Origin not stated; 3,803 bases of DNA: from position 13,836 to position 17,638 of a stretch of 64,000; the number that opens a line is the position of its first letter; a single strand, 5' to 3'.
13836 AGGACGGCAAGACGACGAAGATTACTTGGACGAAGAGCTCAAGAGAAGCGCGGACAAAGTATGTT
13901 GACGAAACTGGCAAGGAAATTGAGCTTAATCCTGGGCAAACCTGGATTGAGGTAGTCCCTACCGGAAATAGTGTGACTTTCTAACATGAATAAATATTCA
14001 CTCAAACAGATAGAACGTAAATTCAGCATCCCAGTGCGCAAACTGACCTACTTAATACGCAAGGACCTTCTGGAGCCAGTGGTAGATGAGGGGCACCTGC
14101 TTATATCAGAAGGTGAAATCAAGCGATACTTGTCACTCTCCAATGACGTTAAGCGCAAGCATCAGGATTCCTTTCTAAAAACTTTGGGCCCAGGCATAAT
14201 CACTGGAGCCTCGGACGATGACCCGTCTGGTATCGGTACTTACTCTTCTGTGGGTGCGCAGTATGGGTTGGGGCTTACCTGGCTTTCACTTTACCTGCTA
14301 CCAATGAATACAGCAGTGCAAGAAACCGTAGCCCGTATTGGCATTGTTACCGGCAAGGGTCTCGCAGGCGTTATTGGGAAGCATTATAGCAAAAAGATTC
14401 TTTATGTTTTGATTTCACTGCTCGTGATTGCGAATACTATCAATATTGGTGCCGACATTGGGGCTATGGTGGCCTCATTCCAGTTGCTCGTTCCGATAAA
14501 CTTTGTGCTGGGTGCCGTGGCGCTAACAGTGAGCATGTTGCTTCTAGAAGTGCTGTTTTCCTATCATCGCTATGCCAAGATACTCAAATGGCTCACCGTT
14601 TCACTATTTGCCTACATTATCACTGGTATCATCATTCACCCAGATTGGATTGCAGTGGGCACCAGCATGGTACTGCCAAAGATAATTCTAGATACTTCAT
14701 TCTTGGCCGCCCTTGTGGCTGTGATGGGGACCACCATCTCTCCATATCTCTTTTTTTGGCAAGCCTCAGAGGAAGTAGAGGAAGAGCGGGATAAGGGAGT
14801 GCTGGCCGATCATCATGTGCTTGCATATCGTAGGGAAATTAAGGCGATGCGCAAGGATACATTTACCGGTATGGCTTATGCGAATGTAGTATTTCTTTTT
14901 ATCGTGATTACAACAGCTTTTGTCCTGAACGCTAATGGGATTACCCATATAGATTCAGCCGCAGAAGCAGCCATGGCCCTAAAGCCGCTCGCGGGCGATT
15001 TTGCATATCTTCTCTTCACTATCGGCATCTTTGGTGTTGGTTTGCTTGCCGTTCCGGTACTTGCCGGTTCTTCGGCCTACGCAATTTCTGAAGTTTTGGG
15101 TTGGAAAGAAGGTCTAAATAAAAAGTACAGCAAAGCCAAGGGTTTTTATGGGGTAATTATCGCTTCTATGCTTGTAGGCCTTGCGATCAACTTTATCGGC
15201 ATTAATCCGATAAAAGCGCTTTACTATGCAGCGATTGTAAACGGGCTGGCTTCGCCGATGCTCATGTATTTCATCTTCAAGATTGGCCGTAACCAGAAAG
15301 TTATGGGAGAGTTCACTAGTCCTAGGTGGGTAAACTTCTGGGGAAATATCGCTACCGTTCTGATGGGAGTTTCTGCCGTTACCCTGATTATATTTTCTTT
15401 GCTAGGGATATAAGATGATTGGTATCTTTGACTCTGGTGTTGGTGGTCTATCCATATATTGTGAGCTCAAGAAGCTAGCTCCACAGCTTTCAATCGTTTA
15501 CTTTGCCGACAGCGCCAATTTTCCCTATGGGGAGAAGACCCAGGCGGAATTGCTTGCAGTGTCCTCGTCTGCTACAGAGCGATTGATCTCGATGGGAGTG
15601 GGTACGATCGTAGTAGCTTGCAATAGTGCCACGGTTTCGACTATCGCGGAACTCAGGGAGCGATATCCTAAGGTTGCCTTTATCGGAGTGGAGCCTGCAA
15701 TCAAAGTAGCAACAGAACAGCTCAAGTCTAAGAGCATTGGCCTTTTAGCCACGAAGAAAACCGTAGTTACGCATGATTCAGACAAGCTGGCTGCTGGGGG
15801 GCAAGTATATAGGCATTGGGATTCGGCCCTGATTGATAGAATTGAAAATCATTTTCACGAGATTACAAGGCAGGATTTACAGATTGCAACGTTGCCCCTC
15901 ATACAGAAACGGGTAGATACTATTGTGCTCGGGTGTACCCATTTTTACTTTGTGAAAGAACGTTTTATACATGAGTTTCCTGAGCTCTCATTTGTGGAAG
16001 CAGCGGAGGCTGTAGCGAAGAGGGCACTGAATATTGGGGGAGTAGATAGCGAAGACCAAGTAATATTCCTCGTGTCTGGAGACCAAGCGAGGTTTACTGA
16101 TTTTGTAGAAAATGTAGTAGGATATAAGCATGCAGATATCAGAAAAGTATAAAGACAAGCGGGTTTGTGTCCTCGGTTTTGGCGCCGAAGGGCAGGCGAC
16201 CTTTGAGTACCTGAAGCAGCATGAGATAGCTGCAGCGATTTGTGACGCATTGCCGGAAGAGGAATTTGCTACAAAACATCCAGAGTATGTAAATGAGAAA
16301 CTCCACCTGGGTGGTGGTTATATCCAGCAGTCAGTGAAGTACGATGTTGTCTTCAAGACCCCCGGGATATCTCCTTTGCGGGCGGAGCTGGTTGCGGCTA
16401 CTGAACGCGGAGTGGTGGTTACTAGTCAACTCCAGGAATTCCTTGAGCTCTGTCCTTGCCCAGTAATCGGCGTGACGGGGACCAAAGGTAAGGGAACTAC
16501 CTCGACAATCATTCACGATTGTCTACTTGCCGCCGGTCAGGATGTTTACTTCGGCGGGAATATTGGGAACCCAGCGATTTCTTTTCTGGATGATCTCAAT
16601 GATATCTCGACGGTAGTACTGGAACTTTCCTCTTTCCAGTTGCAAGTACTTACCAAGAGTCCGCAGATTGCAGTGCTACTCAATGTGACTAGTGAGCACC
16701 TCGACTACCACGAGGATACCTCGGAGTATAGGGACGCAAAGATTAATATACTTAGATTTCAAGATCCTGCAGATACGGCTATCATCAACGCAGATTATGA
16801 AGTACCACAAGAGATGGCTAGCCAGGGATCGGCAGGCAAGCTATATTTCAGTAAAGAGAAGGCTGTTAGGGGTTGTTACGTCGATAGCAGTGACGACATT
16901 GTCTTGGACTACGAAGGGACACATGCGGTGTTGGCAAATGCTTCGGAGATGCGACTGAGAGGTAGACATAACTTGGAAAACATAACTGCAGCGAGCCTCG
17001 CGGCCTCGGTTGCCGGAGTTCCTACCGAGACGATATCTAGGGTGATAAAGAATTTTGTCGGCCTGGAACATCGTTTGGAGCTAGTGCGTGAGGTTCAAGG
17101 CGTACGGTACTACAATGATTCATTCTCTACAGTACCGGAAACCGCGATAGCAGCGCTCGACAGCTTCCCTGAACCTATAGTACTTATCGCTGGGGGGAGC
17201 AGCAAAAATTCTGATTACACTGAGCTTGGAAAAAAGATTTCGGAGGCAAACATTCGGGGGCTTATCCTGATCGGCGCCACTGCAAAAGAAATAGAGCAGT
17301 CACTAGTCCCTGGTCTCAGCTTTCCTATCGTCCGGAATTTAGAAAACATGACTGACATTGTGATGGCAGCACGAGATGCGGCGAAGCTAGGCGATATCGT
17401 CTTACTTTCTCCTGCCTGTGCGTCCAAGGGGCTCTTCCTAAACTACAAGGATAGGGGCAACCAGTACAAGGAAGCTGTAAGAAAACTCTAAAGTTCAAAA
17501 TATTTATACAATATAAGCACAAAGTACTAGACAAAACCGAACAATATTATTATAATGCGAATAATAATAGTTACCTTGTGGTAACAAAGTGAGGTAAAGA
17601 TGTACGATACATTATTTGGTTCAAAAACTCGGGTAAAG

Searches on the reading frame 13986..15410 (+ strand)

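Call 74: search_protein_families(library=pfam, proteins=[window:13986-15410:+], max_evalue=0.00001)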
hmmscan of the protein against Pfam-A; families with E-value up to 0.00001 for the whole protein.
window:13986-15410:+ (475 aa): 1 family
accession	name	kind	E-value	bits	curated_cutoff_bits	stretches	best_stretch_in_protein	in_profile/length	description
PF01566.24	Nramp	-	1.2e-74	252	29.8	1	84-445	2-355/357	Natural resistance-associated macrophage protein-like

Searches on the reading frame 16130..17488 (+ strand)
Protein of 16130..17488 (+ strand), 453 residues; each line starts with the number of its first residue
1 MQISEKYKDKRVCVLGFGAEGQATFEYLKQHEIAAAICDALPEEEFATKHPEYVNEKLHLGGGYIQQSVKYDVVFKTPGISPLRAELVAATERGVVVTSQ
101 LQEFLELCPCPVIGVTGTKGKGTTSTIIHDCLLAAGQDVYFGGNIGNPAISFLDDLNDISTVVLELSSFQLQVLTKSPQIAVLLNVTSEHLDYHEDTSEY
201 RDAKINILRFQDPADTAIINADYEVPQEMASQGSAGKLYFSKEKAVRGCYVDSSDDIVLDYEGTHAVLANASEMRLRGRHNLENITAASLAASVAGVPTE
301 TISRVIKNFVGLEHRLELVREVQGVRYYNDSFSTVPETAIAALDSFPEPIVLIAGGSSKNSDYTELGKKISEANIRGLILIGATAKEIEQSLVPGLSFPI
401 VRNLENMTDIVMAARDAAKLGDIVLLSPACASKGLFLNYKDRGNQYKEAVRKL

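Call 74: search_protein_families(library=pfam, proteins=[window:16130-17488:+], max_evalue=0.00001)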
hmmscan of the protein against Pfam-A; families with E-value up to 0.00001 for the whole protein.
window:16130-17488:+ (453 aa): 3 families
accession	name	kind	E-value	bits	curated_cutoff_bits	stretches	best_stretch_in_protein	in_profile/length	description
PF08245.18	Mur_ligase_M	-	5.7e-27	95.4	24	1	115-292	1-200/200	Mur ligase middle domain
PF02875.26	Mur_ligase_C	-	4.3e-12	47.4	28.4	1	314-430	1-127/127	Mur ligase, glutamate ligase domain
PF21799.2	MurD-like_N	-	3.3e-07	30.9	27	1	10-98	1-87/88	Mur ligase MurD-like, N-terminal domain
